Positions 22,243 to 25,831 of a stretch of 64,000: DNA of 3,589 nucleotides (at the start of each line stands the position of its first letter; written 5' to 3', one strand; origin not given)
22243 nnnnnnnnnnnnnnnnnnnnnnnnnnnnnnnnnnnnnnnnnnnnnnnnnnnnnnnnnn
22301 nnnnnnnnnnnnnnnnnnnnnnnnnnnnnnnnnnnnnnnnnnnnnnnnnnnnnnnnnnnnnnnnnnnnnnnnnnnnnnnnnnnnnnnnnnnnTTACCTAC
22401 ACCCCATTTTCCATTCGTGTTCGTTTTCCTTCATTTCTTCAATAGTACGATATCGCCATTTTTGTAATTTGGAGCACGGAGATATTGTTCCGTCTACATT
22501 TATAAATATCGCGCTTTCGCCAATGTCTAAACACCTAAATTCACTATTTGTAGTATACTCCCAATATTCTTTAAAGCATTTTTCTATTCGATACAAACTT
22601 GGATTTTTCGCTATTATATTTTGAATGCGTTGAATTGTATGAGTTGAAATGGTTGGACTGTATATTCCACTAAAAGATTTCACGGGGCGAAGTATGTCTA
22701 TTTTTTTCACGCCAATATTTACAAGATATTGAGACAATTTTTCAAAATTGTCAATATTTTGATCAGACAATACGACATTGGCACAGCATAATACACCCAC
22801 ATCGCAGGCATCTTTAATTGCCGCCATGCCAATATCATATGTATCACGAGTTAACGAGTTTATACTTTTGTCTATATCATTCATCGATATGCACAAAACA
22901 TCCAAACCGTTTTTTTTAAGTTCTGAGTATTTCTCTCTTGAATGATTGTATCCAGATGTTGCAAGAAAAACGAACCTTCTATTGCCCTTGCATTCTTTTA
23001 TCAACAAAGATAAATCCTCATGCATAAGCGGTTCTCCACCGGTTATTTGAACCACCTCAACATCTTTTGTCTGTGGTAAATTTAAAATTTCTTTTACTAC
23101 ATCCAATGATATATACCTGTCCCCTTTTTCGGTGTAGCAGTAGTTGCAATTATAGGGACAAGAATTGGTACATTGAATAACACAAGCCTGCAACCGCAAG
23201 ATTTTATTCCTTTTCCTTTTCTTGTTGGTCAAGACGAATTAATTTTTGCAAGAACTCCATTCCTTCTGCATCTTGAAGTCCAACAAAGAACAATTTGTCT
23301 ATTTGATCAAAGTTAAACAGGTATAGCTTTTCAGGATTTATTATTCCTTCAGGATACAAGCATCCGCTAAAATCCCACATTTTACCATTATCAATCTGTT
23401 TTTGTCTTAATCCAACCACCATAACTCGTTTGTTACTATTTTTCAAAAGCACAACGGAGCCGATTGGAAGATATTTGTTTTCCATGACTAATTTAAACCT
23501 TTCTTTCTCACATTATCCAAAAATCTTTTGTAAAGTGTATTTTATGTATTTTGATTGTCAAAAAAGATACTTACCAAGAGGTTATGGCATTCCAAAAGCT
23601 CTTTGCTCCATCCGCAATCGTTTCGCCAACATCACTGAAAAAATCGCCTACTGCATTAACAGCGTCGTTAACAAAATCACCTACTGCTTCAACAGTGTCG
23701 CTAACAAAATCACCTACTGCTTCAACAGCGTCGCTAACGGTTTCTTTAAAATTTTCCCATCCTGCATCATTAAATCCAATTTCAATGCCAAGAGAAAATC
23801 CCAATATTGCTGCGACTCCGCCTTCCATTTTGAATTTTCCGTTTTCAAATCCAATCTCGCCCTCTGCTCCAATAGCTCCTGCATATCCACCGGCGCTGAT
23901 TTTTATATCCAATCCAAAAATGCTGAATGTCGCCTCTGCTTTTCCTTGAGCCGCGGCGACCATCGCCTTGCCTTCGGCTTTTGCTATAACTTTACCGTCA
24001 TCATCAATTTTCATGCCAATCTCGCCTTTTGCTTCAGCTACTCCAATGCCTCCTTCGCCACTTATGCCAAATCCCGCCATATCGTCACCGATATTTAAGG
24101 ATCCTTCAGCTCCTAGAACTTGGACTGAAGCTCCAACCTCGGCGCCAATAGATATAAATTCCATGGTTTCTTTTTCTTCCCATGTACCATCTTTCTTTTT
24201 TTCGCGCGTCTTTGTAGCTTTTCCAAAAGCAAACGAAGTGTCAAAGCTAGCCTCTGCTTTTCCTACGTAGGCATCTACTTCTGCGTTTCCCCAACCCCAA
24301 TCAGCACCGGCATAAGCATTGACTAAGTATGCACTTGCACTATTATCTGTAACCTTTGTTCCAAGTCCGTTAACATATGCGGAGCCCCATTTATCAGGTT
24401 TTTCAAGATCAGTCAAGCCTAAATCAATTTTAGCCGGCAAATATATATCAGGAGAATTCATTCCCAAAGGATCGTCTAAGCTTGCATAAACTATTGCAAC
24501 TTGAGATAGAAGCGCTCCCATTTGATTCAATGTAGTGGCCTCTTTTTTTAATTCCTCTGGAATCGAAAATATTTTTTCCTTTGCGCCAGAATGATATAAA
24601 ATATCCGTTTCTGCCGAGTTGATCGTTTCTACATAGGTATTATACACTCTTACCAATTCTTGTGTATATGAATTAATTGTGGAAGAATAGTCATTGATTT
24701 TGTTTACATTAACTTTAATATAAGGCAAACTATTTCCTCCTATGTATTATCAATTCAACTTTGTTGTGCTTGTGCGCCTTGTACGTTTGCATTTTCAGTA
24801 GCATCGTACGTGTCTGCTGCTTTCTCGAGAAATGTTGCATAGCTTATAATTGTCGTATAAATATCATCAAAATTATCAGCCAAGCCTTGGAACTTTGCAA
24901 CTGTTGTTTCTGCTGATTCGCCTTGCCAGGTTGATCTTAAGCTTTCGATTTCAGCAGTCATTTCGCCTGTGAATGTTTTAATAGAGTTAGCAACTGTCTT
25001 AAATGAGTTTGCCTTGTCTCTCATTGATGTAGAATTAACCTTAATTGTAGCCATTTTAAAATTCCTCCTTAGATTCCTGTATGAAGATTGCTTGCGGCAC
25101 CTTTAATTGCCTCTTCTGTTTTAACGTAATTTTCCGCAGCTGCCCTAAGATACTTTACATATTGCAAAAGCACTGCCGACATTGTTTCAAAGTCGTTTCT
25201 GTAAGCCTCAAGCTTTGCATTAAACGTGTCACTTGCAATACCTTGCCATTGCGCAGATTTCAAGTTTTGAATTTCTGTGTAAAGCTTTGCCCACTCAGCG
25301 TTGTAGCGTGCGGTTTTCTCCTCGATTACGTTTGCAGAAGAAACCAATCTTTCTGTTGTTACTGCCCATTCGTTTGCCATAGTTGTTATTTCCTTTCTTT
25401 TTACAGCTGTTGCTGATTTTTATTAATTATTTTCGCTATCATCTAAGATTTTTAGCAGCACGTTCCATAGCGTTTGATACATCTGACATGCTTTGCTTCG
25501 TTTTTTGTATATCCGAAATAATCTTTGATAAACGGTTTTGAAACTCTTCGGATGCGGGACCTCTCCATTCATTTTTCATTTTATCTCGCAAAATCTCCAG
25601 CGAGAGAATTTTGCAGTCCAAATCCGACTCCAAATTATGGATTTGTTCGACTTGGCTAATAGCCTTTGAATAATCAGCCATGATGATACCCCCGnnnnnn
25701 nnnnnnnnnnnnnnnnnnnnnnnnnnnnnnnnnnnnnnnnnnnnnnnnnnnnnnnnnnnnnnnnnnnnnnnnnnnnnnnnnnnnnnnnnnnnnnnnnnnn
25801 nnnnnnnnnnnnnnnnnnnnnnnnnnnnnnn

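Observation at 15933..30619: One 12-gene operon joins a type VIIb secretion gene set to a kinase/phosphatase/radical-SAM/SPFH/TIR gene set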

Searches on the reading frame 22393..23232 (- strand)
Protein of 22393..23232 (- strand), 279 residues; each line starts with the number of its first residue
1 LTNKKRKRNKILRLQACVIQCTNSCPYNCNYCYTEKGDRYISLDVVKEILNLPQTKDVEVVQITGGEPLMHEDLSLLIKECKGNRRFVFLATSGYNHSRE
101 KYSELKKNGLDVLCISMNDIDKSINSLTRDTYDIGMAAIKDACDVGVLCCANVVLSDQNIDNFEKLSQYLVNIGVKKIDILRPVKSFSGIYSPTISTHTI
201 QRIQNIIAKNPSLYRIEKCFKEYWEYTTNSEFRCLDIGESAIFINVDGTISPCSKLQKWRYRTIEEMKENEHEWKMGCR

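Call 5: search_protein_families(library=pfam, proteins=[window:22393-23232:-], max_evalue=0.01)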
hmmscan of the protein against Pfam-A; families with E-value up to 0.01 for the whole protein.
window:22393-23232:- (279 aa): 3 families
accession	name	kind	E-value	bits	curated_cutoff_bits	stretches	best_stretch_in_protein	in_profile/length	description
PF04055.27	Radical_SAM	-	4e-20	73.1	29.5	1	20-168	2-164/166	Radical SAM superfamily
PF13353.11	Fer4_12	-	3.2e-05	24.7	22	1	15-100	13-97/137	4Fe-4S single cluster domain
PF13186.11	SPASM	-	0.0066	17.2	21.5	0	234-261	1-27/67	Iron-sulfur cluster-binding domain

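Call 10: search_protein_families(library=ncbifam, proteins=[window:22393-23232:-], max_evalue=0.01)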
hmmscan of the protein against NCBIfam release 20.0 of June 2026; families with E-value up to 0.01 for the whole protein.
window:22393-23232:- (279 aa): 59 families (the best 25 are shown)
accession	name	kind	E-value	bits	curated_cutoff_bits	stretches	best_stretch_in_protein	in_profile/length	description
TIGR02668.1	moaA_archaeal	equivalog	8.8e-21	74.2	325.25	1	17-229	12-231/303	GTP 3',8-cyclase MoaA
TIGR04317.1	W_rSAM_matur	equivalog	1.4e-17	63.9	380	1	14-259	3-261/349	tungsten cofactor oxidoreductase radical SAM maturase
TIGR02109.1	PQQ_syn_pqqE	equivalog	2.7e-17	62.7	381.35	1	19-180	11-179/358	pyrroloquinoline quinone biosynthesis protein PqqE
TIGR02666.1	moaA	equivalog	2.2e-16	59.8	284.05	1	19-173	14-183/336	GTP 3',8-cyclase MoaA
NF001199.0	PRK00164.2-1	equivalog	1.6e-15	57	231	1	17-175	14-180/308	GTP 3',8-cyclase MoaA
TIGR04133.1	rSAM_w_lipo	hypoth_equivalog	3.8e-15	55.7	425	1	5-257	14-283/350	TIGR04133 family radical SAM/SPASM protein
TIGR04347.1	pseudo_SAM_Halo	equivalog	5.9e-14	52.1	525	1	16-177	39-206/390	TIGR04347 family pseudo-SAM/SPASM protein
TIGR04055.1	rSAM_NirJ2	equivalog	6.5e-14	52.2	500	1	21-181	6-174/326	putative heme d1 biosynthesis radical SAM protein NirJ2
NF045702.1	rSAM_GDGT_ether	equivalog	1.8e-13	49.9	450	1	18-185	89-264/486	tetraether lipid synthase Tes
TIGR04466.1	rSAM_BlsE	equivalog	4.3e-13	49.4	400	1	18-180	9-172/327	cytosylglucuronate decarboxylase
TIGR03470.1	HpnH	equivalog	2.5e-12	46.5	225.05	1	45-270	60-288/318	adenosyl-hopene transferase HpnH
TIGR04054.1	rSAM_NirJ1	equivalog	4.2e-12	45.4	650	1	17-178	38-205/387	putative heme d1 biosynthesis radical SAM protein NirJ1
TIGR04053.2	TIGR04053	equivalog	4.3e-12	45.9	395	1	20-210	13-213/366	TIGR04053 family radical SAM/SPASM domain-containing protein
NF045646.2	rSAM_Se_TrsS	equivalog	1.1e-11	44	490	1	17-169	88-250/441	radical SAM (seleno)protein TrsS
TIGR04051.1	rSAM_NirJ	equivalog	3e-11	42.9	515.45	1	22-178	9-171/354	heme d1 biosynthesis radical SAM protein NirJ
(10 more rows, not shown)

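Call 11: search_protein_families(library=padloc, proteins=[window:22393-23232:-], max_evalue=0.01)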
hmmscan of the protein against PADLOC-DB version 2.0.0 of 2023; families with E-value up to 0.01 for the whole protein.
window:22393-23232:- (279 aa): 2 families
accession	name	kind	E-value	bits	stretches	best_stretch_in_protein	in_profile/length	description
PDLC02903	pVip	-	2.2e-13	48.3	1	20-185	5-173/257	Viperins not associated with kinases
PDLC02904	pVip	-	1.8e-12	45.3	1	21-187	9-179/262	Viperins associated with kinases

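Call 64: find_homologous_proteins(query=window:22393-23199:-, max_evalue=0.00001)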
Query window:22393-23199:- (268 aa): 23 proteins with E <= 0.00001 among 354 candidates.
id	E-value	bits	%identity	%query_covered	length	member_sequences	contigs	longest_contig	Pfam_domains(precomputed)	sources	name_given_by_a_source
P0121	1.2e-178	610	100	99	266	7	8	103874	PF04055.28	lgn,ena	-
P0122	1.3e-86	309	49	100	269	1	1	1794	PF04055.28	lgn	-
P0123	4.4e-85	304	51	99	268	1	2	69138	PF04055.28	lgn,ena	-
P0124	7.3e-85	303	50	100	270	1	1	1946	PF04055.28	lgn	-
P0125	1.6e-84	302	50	100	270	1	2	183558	PF04055.28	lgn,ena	-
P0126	4.7e-84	300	48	100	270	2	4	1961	PF04055.28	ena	-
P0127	1.7e-83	298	49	100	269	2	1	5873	PF04055.28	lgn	-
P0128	1.2e-81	292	48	100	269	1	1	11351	PF04055.28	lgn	-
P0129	1.4e-81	292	47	100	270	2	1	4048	PF04055.28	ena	-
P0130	2.0e-80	288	50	88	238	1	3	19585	PF04055.28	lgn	-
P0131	2.7e-80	288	48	100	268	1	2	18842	PF04055.28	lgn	-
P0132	4.2e-79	284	50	89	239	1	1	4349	PF04055.28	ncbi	-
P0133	4.5e-79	284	47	100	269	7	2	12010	PF04055.28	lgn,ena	-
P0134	3.3e-77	278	46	100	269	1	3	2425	PF04055.28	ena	-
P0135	2.4e-73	265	48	91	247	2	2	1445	PF04055.28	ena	-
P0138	5.2e-67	244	40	100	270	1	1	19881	PF04055.28,PF13353.12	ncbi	-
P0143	1.5e-56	210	42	83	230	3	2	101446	PF13186.12,PF04055.28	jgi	-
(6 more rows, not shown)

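Call 65: find_encoding_contigs(protein=P0125, flank=10000, max_places=1)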
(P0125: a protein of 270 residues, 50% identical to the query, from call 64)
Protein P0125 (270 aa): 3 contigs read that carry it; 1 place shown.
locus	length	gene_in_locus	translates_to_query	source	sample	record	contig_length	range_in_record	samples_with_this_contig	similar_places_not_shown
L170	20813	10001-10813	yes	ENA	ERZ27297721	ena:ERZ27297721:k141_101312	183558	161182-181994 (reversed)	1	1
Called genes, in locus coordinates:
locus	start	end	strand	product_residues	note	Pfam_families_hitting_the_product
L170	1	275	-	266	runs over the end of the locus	-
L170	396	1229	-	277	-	PF17117:DUF5104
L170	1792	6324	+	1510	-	PF00498:FHA, PF01935:DUF87 (faint), PF01580:FtsK_SpoIIIE, PF13191:AAA_16 (faint), PF13401:AAA_22 (faint), PF13555:AAA_29 (faint), PF01580:FtsK_SpoIIIE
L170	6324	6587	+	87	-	-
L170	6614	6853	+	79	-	PF06013:WXG100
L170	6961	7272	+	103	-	PF06013:WXG100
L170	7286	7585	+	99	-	PF06013:WXG100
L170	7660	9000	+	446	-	-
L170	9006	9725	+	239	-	-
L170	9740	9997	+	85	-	PF13780:DUF4176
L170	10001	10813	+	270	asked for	PF04055:Radical_SAM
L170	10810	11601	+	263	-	PF00481:PP2C (faint), PF13672:PP2C_2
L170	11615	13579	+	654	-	PF00069:Pkinase, PF07714:PK_Tyr_Ser-Thr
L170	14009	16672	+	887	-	PF00496:SBP_bac_5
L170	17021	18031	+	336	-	PF00528:BPD_transp_1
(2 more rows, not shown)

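Call 66: find_encoding_contigs(protein=P0143, flank=10000, max_places=1)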
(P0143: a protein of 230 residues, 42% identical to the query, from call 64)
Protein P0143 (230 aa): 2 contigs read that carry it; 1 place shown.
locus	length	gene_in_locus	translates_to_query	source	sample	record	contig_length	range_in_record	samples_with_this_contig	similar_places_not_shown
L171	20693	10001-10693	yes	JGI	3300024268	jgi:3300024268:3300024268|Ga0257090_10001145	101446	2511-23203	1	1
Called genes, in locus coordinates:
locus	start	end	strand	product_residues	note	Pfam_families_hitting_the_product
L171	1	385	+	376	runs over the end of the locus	PF13421:Band_7_1, PF01145:Band_7 (weak), PF18912:DZR_2 (faint), PF12773:DZR, PF13240:Zn_Ribbon_1, PF24463:DUF7577 (weak), PF13248:Zn_ribbon_3 (weak), PF12773:DZR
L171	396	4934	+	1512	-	PF00498:FHA, PF20703:nSTAND1 (faint), PF02456:Adeno_IVa2 (faint), PF01580:FtsK_SpoIIIE, PF01637:ATPase_2 (faint), PF01935:DUF87 (faint), PF13191:AAA_16 (faint), PF01580:FtsK_SpoIIIE, +2 more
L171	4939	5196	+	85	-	-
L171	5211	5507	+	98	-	PF06013:WXG100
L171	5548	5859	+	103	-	PF06013:WXG100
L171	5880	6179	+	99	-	PF06013:WXG100, PF00823:PPE (weak)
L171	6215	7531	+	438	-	-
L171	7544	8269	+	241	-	-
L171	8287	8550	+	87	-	PF13780:DUF4176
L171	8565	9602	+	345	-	-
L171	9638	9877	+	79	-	PF13780:DUF4176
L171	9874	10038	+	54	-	-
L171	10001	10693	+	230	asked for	PF04055:Radical_SAM, PF13186:SPASM (faint)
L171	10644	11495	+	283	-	PF13672:PP2C_2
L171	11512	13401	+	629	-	PF00069:Pkinase, PF07714:PK_Tyr_Ser-Thr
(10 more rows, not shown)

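Call 67: find_encoding_contigs(protein=P0138, flank=10000, max_places=1)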
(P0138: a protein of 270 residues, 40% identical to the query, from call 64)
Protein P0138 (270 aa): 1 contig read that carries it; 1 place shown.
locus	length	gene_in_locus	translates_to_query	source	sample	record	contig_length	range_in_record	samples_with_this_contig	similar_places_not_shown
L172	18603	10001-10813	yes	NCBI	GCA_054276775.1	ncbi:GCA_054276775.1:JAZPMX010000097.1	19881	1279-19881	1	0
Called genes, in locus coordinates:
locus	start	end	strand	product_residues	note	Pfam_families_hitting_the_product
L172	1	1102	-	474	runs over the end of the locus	PF03951:Gln-synt_N, PF00120:Gln-synt_C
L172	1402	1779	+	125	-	-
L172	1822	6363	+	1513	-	PF00498:FHA, PF13401:AAA_22 (faint), PF01580:FtsK_SpoIIIE, PF01935:DUF87 (faint), PF13191:AAA_16 (faint), PF13555:AAA_29 (faint), PF20703:nSTAND1 (faint), PF01580:FtsK_SpoIIIE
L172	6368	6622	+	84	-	-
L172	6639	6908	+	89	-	PF06013:WXG100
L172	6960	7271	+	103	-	PF06013:WXG100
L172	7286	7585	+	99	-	PF06013:WXG100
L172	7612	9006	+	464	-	-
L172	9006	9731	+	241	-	-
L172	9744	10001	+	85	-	PF13780:DUF4176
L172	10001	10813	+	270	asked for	PF04055:Radical_SAM, PF13353:Fer4_12 (weak)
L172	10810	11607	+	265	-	PF00481:PP2C (weak), PF13672:PP2C_2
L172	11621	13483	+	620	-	PF00069:Pkinase, PF07714:PK_Tyr_Ser-Thr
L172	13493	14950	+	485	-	-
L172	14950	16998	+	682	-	PF00515:TPR_1 (faint), PF07719:TPR_2 (faint), PF13428:TPR_14 (faint), PF13676:TIR_2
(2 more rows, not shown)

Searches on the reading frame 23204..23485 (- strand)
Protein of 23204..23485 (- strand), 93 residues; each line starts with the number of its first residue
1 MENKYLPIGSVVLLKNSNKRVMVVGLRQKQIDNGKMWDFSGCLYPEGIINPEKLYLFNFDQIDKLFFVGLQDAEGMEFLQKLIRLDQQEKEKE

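Call 5: search_protein_families(library=pfam, proteins=[window:23204-23485:-], max_evalue=0.01)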
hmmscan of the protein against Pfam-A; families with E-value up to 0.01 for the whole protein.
window:23204-23485:- (93 aa): 1 family
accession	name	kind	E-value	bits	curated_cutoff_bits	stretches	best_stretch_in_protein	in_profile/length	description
PF13780.11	DUF4176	-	3.1e-27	94.9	25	1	5-77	1-73/74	Domain of unknown function (DUF4176)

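Call 10: search_protein_families(library=ncbifam, proteins=[window:23204-23485:-], max_evalue=0.01)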
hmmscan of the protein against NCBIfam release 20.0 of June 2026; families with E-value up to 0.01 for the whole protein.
window:23204-23485:- (93 aa): 0 families

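Call 11: search_protein_families(library=padloc, proteins=[window:23204-23485:-], max_evalue=0.01)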
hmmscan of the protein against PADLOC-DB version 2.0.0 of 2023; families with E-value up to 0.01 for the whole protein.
window:23204-23485:- (93 aa): 0 families

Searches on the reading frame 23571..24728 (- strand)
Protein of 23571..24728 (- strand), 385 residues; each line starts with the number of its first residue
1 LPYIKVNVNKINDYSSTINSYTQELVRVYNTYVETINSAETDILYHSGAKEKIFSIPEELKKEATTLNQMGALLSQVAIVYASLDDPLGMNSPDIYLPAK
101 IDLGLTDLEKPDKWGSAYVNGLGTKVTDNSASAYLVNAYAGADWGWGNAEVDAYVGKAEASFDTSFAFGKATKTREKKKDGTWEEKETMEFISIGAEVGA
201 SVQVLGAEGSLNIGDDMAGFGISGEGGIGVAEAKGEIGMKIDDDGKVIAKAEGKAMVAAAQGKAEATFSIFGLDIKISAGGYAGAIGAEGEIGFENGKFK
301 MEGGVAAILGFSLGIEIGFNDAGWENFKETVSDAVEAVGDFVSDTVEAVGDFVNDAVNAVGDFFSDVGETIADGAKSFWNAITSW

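Call 5: search_protein_families(library=pfam, proteins=[window:23571-24728:-], max_evalue=0.01)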
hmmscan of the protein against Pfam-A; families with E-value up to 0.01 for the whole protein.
window:23571-24728:- (385 aa): 0 families

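Call 10: search_protein_families(library=ncbifam, proteins=[window:23571-24728:-], max_evalue=0.01)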
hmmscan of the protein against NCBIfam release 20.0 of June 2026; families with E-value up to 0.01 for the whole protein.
window:23571-24728:- (385 aa): 0 families

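Call 11: search_protein_families(library=padloc, proteins=[window:23571-24728:-], max_evalue=0.01)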
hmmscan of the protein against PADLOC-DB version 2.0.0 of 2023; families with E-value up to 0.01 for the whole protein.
window:23571-24728:- (385 aa): 0 families

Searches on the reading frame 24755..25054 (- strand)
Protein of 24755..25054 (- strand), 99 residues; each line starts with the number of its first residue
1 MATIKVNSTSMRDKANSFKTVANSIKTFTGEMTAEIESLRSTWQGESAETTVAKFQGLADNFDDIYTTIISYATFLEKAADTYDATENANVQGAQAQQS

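Call 5: search_protein_families(library=pfam, proteins=[window:24755-25054:-], max_evalue=0.01)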
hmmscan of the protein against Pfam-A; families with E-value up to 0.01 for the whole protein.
window:24755-25054:- (99 aa): 2 families
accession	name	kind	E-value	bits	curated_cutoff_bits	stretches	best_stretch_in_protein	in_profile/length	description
PF06013.18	WXG100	-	1.2e-13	51.5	27.3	1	4-87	2-85/86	Proteins of 100 residues with WXG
PF00823.25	PPE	-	4.1e-06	27.4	26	1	8-94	20-107/165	PPE family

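Call 10: search_protein_families(library=ncbifam, proteins=[window:24755-25054:-], max_evalue=0.01)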
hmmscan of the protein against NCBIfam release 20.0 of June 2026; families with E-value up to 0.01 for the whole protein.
window:24755-25054:- (99 aa): 2 families
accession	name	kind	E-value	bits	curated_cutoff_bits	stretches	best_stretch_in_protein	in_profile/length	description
NF035934.1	ESAT6_2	subfamily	4.7e-17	62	100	1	3-94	2-93/96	pore-forming ESAT-6 family protein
TIGR03930.1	WXG100_ESAT6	subfamily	7.2e-15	55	44.85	1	4-92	2-90/90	WXG100 family type VII secretion target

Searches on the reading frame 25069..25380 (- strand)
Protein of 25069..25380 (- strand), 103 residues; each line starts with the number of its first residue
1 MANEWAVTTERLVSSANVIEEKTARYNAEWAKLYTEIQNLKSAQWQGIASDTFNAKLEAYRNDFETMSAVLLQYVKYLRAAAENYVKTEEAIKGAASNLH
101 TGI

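Call 5: search_protein_families(library=pfam, proteins=[window:25069-25380:-], max_evalue=0.01)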
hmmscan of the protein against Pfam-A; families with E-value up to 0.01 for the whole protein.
window:25069-25380:- (103 aa): 2 families
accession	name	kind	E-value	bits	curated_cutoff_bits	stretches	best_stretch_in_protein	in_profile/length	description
PF06013.18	WXG100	-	2.5e-10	40.9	27.3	1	6-90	3-86/86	Proteins of 100 residues with WXG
PF00823.25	PPE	-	0.00037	21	26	1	12-91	23-102/165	PPE family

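Call 10: search_protein_families(library=ncbifam, proteins=[window:25069-25380:-], max_evalue=0.01)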
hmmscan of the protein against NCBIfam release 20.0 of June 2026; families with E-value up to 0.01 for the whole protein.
window:25069-25380:- (103 aa): 2 families
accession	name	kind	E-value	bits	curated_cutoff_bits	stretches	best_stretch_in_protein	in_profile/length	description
TIGR03930.1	WXG100_ESAT6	subfamily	6.9e-12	45.4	44.85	1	7-92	4-88/90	WXG100 family type VII secretion target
NF035934.1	ESAT6_2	subfamily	6.8e-11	42.3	100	1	6-98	4-95/96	pore-forming ESAT-6 family protein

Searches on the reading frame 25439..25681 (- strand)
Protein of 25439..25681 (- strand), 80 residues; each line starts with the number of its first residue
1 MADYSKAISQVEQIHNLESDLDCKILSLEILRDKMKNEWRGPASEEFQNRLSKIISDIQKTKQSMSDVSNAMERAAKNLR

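Call 5: search_protein_families(library=pfam, proteins=[window:25439-25681:-], max_evalue=0.01)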
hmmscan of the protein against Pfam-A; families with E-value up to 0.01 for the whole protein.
window:25439-25681:- (80 aa): 2 families
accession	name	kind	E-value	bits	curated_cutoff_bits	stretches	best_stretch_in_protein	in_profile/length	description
PF06013.18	WXG100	-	1.3e-06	29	27.3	1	28-80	30-82/86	Proteins of 100 residues with WXG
PF25547.1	WXG100_2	-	0.00036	21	27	1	32-79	56-105/150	WXG100 like domain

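Call 10: search_protein_families(library=ncbifam, proteins=[window:25439-25681:-], max_evalue=0.01)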
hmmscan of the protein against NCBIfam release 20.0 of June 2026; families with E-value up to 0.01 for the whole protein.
window:25439-25681:- (80 aa): 2 families
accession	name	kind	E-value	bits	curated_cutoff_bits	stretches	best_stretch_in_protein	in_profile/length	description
TIGR03930.1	WXG100_ESAT6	subfamily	1e-05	25.6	44.85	1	10-79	12-81/90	WXG100 family type VII secretion target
NF035934.1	ESAT6_2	subfamily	0.0012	19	100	1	11-77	14-80/96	pore-forming ESAT-6 family protein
